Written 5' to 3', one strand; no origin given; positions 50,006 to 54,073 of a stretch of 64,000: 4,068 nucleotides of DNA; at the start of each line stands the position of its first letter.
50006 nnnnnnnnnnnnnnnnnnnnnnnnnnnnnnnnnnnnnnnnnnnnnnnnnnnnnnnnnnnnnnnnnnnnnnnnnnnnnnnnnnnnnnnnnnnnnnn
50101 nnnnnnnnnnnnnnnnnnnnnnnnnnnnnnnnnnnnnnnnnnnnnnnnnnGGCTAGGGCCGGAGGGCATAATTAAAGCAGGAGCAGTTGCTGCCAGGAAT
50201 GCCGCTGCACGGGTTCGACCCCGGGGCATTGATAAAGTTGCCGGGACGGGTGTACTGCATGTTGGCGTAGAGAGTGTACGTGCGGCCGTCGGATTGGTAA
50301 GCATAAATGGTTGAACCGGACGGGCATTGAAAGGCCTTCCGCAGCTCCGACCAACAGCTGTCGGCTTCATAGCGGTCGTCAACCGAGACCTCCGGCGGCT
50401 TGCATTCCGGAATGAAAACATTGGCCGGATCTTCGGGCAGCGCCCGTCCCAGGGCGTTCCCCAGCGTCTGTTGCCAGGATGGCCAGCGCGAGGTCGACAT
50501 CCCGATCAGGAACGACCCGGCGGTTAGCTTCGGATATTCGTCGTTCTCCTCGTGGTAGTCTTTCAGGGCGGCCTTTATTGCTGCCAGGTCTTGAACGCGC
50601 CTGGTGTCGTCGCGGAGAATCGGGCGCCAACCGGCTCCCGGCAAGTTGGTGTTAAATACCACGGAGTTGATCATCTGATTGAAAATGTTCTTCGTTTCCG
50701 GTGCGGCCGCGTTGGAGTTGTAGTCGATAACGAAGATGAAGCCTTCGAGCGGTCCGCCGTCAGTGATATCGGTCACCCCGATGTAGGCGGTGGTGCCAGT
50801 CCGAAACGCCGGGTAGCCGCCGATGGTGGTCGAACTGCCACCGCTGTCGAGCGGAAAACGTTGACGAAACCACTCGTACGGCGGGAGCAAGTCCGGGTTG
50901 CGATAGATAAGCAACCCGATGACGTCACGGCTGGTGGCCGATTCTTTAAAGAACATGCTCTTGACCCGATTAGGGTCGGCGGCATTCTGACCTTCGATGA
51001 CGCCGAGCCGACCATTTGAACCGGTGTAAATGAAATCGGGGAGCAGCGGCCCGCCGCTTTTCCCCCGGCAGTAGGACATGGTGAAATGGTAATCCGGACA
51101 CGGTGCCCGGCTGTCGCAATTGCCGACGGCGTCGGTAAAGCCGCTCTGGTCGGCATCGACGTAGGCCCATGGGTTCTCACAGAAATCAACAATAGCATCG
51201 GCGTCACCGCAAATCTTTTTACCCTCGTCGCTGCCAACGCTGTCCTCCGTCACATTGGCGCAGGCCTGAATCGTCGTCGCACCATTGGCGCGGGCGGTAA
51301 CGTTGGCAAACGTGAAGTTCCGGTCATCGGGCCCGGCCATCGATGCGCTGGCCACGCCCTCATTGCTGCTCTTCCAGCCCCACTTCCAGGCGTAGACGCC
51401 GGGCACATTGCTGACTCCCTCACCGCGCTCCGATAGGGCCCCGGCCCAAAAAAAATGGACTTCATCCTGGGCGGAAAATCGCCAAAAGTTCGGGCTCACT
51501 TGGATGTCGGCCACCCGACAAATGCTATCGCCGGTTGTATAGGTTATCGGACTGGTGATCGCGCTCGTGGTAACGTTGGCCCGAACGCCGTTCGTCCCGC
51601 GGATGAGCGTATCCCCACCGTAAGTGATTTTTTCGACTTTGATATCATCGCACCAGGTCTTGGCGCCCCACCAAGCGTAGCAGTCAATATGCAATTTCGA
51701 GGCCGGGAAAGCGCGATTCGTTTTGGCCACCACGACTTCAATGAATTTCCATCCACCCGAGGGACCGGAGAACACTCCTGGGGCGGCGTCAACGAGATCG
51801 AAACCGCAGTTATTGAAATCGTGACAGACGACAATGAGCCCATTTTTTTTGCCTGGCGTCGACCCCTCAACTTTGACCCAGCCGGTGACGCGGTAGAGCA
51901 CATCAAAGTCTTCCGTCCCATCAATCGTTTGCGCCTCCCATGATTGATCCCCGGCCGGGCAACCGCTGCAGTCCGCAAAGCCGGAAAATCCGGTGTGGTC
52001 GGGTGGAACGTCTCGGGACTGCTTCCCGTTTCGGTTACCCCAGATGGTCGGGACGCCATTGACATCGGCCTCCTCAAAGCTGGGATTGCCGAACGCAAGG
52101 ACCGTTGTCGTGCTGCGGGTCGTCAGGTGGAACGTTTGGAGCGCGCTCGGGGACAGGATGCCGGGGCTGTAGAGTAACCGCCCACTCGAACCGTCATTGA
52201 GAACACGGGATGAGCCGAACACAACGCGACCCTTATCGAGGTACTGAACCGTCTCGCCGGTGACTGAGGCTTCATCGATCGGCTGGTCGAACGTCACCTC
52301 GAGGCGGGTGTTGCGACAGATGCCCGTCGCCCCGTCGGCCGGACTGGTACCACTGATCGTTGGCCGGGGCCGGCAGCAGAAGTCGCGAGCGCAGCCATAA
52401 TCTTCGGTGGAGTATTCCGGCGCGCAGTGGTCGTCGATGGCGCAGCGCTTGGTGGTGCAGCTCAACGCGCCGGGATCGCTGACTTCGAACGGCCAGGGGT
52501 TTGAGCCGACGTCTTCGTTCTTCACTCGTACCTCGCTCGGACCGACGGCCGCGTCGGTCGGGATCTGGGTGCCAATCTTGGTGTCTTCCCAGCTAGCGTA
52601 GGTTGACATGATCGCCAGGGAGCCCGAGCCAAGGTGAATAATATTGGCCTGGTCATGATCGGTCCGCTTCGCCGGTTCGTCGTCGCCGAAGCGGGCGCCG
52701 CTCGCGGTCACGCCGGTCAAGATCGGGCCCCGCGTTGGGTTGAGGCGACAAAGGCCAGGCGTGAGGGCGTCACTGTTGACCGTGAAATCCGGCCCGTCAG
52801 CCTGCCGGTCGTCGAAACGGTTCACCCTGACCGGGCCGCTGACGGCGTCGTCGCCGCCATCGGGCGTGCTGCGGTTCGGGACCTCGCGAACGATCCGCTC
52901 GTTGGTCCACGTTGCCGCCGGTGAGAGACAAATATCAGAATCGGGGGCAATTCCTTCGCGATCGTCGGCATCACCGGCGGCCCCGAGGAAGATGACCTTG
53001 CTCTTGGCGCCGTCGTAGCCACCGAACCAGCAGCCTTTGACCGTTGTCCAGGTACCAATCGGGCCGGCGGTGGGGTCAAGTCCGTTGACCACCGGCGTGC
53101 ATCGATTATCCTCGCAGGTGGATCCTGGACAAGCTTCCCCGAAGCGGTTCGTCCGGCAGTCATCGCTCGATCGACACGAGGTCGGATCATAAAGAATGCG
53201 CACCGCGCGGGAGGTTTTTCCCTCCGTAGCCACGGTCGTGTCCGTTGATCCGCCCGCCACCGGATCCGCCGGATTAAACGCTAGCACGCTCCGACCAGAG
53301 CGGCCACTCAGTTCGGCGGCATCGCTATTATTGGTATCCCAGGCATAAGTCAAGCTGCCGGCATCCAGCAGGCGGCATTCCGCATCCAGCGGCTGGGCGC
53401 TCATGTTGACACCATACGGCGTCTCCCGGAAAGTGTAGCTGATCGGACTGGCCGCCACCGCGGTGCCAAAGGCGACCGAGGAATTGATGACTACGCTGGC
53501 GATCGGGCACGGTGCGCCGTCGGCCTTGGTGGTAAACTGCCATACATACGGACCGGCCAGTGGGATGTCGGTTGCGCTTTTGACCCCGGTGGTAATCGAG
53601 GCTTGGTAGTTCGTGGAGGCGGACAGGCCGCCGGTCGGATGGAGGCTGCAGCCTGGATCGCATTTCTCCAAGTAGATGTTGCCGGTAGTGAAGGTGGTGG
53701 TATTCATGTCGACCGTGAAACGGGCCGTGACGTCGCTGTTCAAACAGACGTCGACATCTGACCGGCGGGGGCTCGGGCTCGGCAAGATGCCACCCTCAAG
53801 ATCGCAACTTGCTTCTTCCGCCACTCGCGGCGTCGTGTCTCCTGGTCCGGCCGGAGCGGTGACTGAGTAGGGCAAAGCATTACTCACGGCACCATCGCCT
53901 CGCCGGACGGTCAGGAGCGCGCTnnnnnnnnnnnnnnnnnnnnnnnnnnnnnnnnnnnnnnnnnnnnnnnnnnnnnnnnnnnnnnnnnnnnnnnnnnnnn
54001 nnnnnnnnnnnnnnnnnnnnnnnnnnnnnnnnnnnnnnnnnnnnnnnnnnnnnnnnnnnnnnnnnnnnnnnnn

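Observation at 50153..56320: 2,055-aa Cys-rich surface protein whose N-terminus is a conjugative-pilin-like (TrbC/VirB2-type) two-helix domain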

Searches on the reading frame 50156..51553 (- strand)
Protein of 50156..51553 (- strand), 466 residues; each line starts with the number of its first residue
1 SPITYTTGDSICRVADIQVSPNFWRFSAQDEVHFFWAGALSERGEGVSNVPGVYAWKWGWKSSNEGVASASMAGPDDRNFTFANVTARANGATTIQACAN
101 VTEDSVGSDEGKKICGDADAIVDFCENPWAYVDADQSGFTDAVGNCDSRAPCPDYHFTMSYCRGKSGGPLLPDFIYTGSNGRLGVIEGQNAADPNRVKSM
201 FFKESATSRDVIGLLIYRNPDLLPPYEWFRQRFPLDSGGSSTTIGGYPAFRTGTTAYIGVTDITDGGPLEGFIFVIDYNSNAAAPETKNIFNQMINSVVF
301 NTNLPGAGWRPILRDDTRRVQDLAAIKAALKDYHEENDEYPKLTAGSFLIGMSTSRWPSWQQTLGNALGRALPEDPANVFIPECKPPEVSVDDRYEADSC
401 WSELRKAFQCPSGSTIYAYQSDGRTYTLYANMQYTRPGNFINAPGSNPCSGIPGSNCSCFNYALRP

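Call 46: predict_structure(alignment_id=A1)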
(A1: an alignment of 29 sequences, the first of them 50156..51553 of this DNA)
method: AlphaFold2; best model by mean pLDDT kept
length: 466 residues; sequences in the alignment: 29
mean_pLDDT: 88.5   pTM: 0.87
mean pLDDT of the five models: 88.5, 88.1, 88.0, 87.7, 87.2
residues with pLDDT >= 90: 279; 70-90: 155; 50-70: 32; < 50: 0
segments of 3 or more residues with pLDDT < 50: none
pLDDT, mean of each block of 10 residues (from residue 1): 60 91 93 96 90 95 98 94 98 97 91 96 92 73 86 92 93 92 89 91 93 95 94 89 95 94 82 92 91 95 88 93 93 94 68 79 85 87 76 76 85 89 91 85 69 85 89
secondary structure, 60 per line:
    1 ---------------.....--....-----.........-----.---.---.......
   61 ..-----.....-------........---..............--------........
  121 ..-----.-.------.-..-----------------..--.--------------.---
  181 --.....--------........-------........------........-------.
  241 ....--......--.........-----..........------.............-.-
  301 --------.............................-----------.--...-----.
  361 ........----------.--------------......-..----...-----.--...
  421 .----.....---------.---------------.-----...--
elements in order: E16-20 E23-26 E32-40 E54-62 E68-72 E80-87 E91-104 E113-122 E183-187 E196-203 E211-218 H225-232 E240-244 E247-252 E255-263 E269-278 H285-297 H309-337 E352-354 H360-368 H394-399 E407-409 E418-421 E426-430 E462-464

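Call 63: fold_search(model_id=the predicted structure, library=pdb)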
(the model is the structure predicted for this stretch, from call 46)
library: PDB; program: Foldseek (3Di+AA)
matches with E <= 10: 1145; with E <= 0.001: 15
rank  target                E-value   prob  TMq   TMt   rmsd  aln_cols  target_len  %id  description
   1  4uid_B                5.9e-06  1.00  0.18  0.46   2.9       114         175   15  Crystal structure of the S-layer protein SbsC domains 4 and 5 (released 2016-04-13)
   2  4uj7                  5.9e-06  1.00  0.19  0.39  13.2       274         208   13  Structure of the S-layer protein SbsC, domains 5-6 (released 2016-04-27)
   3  4uj6                  1.3e-05  1.00  0.20  0.13  10.6       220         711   12  Structure of surface layer protein SbsC, domains 1-6 (released 2016-04-27)
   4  5ftx                  2.0e-05  1.00  0.19  0.14  14.1       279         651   12  Structure of surface layer protein SbsC, domains 4-9 (released 2017-02-22)
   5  4uid_A                2.4e-05  1.00  0.18  0.40   3.0       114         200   15  Crystal structure of the S-layer protein SbsC domains 4 and 5 (released 2016-04-13)
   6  4uic                  7.2e-05  1.00  0.19  0.13  13.1       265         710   10  Crystal structure of the S-layer protein rSbsC(31-844) (released 2016-04-13)
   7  6fq3_A                1.8e-04  0.97  0.17  0.19  16.3       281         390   12  Crystal structure of Danio rerio Lin41 filamin-NHL domains in complex with lin-29A 5'UTR 13mer RNA (released 2018-05-09)
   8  3to4_D                2.2e-04  0.99  0.19  0.31  13.4       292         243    7  Structure of mouse Valpha14Vbeta2-mouseCD1d-alpha-Galactosylceramide (released 2011-12-14)
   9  4aq1_A                2.9e-04  0.99  0.21  0.15  11.3       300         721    9  Structure of the SbsB S-layer protein of Geobacillus stearothermophilus PV72p2 in complex with nanobody KB6 (released 2012-06-13)
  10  4apq_D                2.9e-04  0.98  0.17  0.28  14.3       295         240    7  Crystal structure of autoreactive-Valpha14-Vbeta6 NKT TCR in complex with CD1d-sulfatide (released 2013-04-24)
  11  3sdd_D                3.0e-04  0.97  0.17  0.29  15.0       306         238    7  Crystal structure of autoreactive-Valpha14-Vbeta6 NKT TCR in complex with CD1d-beta-lactosylceramide (released 2011-10-05)
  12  3qi9_D                4.0e-04  0.99  0.17  0.30  13.8       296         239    7  Crystal structure of mouse CD1d-alpha-phosphotidylinositol with mouse Valpha14-Vbeta6 2A3-D NKT TCR (released 2012-02-15)
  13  9lgg_C                6.3e-04  0.99  0.15  0.24  12.5       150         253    9  Crystal structure of the human MuSK(Ig3_Fz)/L1 peptide complex (released 2025-12-03)
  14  4aq1_C                6.3e-04  0.99  0.20  0.16  10.6       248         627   10  Structure of the SbsB S-layer protein of Geobacillus stearothermophilus PV72p2 in complex with nanobody KB6 (released 2012-06-13)
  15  9hcj_10               7.8e-04  0.66  0.14  0.04  30.3       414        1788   10  D. discoideum nuclear pore complex (released 2024-12-25)
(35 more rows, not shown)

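Call 78: find_related_loci(query=A1, collection=genome_contigs, flank=8000)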
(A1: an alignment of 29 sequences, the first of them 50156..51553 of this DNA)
Query A1 (466 aa) in genome_contigs; peptide patterns used: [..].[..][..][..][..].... (x = any residue, [..] = any of these).
125 stretches matched a pattern; 17 encode a relative of the query (tblastn E <= 1e-3); 17 distinct loci.
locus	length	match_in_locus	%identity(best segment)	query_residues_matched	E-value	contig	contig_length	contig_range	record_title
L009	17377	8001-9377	51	3-466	3e-149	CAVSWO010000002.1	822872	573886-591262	MAG: Candidatus Kerfeldbacteria bacterium isolate MFD05684.bin.1.15 genome assembly, contig: contig_23211, whole genome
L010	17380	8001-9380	46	1-465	8e-126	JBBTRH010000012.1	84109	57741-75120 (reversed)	MAG: Patescibacteria group bacterium isolate H32-bin145_1 H32_bin145_1_000000000012, whole genome shotgun sequence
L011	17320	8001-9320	43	1-464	1e-115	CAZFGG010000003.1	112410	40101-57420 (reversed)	MAG TPA_asm: uncultured Gammaproteobacteria bacterium isolate SRP200132_co1_183 genome assembly, contig: NODE_168_length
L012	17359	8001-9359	43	3-466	2e-105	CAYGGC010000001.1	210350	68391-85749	MAG TPA_asm: uncultured Gammaproteobacteria bacterium isolate ERP113451_co1_188 genome assembly, contig: NODE_15_length_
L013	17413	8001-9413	37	5-466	1e-81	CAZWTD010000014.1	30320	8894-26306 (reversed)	MAG TPA_asm: uncultured Gammaproteobacteria bacterium isolate binchicken_co115_111 genome assembly, contig: NODE_2530_le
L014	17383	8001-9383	34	4-466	1e-74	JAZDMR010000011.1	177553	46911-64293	MAG: bacterium isolate MEGAHIT-group-0.67 k141_13974521, whole genome shotgun sequence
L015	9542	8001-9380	29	4-462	1e-49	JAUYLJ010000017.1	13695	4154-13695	MAG: bacterium isolate C24_metabat.bin.3 C24_k141_469601, whole genome shotgun sequence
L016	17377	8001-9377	31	4-463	3e-49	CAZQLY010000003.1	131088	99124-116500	MAG TPA_asm: uncultured Gammaproteobacteria bacterium isolate SRP141376_co4_153 genome assembly, contig: NODE_145_length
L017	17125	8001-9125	33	111-462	8e-48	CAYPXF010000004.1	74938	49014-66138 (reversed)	MAG TPA_asm: uncultured Gammaproteobacteria bacterium isolate binchicken_co17_235 genome assembly, contig: NODE_1081_len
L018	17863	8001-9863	34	11-465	3e-45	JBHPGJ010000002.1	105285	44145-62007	Patescibacteria group bacterium isolate SAG AM-311-M06 NODE_2_length_105285_cov_31.149016, whole genome shotgun sequence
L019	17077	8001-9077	32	124-464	7e-44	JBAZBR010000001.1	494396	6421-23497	MAG: Patescibacteria group bacterium isolate SO_2017_GW1_117 NODE_115_length_494396_cov_1.400511_OW334_2017, whole genom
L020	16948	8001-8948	34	156-451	3e-43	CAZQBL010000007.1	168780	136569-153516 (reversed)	MAG TPA_asm: uncultured Gammaproteobacteria bacterium isolate SRP231805_co4_93 genome assembly, contig: k141_80855, whol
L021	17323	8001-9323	29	27-462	1e-41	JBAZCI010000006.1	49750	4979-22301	MAG: Patescibacteria group bacterium isolate SO_2017_GW1_133 NODE_3492_length_49750_cov_1.624992_OW334_2017, whole genom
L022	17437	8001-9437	27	3-462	2e-40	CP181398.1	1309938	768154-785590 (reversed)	MAG: Candidatus Kerfeldbacteria bacterium isolate MKparc4 chromosome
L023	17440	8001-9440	26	3-462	3e-39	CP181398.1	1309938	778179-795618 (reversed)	MAG: Candidatus Kerfeldbacteria bacterium isolate MKparc4 chromosome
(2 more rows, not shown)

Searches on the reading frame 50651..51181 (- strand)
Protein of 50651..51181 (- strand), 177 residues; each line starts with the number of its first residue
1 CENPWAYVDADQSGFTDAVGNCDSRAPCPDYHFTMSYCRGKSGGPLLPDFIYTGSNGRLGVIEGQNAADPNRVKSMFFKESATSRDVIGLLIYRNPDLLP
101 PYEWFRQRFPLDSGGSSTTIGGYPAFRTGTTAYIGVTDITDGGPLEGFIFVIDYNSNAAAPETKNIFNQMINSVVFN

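Call 60: search_solved_structures(query=A5, max_evalue=10, show_alignments=2)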
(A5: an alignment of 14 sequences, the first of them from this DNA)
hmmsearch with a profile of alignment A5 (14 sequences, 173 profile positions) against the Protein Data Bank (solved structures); distinct sequences matched with E-value up to 10: 1.
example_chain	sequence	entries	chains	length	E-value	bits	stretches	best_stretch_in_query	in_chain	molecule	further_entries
4jiw_D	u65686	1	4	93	0.35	13.8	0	111-140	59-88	Putative uncharacterized protein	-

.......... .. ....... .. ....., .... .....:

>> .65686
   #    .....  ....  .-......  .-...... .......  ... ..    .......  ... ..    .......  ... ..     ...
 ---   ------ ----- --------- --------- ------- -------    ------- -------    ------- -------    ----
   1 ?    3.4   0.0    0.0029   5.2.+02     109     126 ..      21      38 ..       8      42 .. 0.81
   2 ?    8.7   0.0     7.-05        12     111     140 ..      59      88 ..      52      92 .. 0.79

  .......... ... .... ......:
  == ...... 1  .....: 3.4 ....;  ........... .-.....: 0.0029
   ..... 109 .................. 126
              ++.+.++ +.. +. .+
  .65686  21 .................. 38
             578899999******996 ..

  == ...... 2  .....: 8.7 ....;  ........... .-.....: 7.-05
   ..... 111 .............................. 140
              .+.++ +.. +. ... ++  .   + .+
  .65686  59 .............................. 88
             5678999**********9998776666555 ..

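Call 97: search_protein_families(library=pfam, proteins=[window:50651-51181:-], max_evalue=5)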
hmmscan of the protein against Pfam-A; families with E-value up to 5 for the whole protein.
window:50651-51181:- (177 aa): 0 families

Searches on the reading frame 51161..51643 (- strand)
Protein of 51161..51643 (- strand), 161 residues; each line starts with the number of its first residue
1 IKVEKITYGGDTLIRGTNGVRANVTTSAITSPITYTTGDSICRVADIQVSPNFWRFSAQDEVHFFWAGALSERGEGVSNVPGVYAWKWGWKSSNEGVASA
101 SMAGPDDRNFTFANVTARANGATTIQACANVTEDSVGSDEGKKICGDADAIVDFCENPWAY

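Call 97: search_protein_families(library=pfam, proteins=[window:51161-51643:-], max_evalue=5)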
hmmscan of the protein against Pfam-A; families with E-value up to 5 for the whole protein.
window:51161-51643:- (161 aa): 2 families
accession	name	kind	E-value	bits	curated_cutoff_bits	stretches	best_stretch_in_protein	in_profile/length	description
PF02368.24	Big_2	-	0.02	15.3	22.8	1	90-135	38-74/79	Bacterial Ig-like domain (group 2)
PF21823.1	MUCL1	-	0.38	11.3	35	1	100-135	26-61/85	Mucin-like protein 1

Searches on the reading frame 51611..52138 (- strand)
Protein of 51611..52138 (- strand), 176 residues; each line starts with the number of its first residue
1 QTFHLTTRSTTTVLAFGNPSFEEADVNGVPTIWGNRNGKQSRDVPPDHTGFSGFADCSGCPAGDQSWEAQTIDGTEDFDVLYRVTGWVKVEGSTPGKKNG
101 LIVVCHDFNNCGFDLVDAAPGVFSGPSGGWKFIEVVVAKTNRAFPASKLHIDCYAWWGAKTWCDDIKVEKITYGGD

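Call 97: search_protein_families(library=pfam, proteins=[window:51611-52138:-], max_evalue=5)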
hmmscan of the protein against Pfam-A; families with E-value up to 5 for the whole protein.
window:51611-52138:- (176 aa): 0 families

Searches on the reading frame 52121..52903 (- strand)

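Call 97: search_protein_families(library=pfam, proteins=[window:52121-52903:-], max_evalue=5)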
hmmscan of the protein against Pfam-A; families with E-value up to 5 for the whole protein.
window:52121-52903:- (261 aa): 1 family
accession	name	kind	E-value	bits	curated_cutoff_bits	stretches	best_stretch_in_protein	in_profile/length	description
PF13205.12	Big_5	-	2.7e-08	34.9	23.6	1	180-228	4-54/105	Bacterial Ig-like domain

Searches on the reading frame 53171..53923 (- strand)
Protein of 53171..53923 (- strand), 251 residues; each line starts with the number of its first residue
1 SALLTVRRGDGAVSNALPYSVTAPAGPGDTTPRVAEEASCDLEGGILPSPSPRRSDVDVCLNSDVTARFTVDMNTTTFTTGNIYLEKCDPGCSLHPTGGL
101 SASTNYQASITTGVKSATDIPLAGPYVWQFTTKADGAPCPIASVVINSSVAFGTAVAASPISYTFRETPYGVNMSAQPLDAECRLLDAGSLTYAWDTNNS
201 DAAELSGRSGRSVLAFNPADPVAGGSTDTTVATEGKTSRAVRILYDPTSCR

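Call 97: search_protein_families(library=pfam, proteins=[window:53171-53923:-], max_evalue=5)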
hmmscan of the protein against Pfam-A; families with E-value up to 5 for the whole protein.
window:53171-53923:- (251 aa): 1 family
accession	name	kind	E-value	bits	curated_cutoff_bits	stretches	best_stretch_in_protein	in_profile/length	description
PF13205.12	Big_5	-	5e-09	37.3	23.6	1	51-132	11-105/105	Bacterial Ig-like domain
